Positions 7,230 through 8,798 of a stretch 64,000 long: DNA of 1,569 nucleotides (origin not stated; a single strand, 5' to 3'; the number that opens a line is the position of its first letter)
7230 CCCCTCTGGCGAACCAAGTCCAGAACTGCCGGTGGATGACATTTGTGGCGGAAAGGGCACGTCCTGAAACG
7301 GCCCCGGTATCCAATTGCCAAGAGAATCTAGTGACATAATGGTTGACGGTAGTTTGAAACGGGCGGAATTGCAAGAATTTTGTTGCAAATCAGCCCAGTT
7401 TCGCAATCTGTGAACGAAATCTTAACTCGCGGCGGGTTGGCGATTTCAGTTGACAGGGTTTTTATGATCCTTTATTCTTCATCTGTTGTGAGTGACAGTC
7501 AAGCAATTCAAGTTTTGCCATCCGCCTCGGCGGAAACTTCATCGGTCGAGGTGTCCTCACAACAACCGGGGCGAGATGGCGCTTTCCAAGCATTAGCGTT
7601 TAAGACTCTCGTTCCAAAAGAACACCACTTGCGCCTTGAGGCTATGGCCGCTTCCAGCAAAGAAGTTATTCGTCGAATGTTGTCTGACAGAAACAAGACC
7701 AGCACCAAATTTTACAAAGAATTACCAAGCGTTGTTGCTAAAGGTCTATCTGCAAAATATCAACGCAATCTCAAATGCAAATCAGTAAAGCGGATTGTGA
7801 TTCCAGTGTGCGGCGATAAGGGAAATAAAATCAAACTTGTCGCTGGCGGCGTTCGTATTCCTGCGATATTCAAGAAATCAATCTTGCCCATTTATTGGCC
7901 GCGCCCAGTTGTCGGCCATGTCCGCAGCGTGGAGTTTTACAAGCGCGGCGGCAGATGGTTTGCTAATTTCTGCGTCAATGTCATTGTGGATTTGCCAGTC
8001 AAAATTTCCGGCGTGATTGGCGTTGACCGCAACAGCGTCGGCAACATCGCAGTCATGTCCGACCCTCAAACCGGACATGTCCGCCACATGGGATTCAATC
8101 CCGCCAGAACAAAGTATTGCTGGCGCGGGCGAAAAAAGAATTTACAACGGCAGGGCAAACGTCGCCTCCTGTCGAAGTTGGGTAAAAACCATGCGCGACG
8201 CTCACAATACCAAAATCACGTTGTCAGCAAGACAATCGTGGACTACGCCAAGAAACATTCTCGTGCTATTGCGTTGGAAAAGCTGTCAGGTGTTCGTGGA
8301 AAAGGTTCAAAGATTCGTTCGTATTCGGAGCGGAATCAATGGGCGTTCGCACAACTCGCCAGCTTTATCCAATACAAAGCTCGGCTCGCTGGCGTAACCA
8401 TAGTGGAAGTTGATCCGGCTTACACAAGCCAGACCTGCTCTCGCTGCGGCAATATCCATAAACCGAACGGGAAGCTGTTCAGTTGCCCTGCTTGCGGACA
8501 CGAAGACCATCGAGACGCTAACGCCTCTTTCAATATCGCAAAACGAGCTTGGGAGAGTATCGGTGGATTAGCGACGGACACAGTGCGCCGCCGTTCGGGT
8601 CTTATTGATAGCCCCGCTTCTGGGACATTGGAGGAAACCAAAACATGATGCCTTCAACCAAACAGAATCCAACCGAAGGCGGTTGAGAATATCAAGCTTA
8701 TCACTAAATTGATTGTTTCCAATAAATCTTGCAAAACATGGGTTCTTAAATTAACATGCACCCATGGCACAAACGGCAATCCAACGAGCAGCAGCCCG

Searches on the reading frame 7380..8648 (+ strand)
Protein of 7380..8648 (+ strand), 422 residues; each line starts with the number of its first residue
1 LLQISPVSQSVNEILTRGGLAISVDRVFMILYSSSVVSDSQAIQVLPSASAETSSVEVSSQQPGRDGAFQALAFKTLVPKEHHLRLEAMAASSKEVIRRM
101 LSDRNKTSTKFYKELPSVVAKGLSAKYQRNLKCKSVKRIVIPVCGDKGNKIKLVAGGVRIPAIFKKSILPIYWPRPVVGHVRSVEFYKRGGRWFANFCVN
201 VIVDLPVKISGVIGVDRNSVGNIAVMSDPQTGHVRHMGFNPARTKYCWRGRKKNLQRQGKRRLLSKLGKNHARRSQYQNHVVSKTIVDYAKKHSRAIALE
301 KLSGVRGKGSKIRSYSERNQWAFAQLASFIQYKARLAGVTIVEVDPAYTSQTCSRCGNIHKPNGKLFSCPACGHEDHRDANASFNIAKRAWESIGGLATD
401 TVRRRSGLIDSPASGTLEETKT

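Call 7: search_protein_families(library=pfam, proteins=[window:7380-8648:+])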
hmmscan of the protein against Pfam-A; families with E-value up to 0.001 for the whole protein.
window:7380-8648:+ (422 aa): 1 family
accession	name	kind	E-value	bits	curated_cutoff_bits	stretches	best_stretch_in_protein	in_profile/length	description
PF07282.18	Cas12f1-like_TNB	-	4.9e-25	87.9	26.3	1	323-386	1-60/60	Cas12f1-like, TNB domain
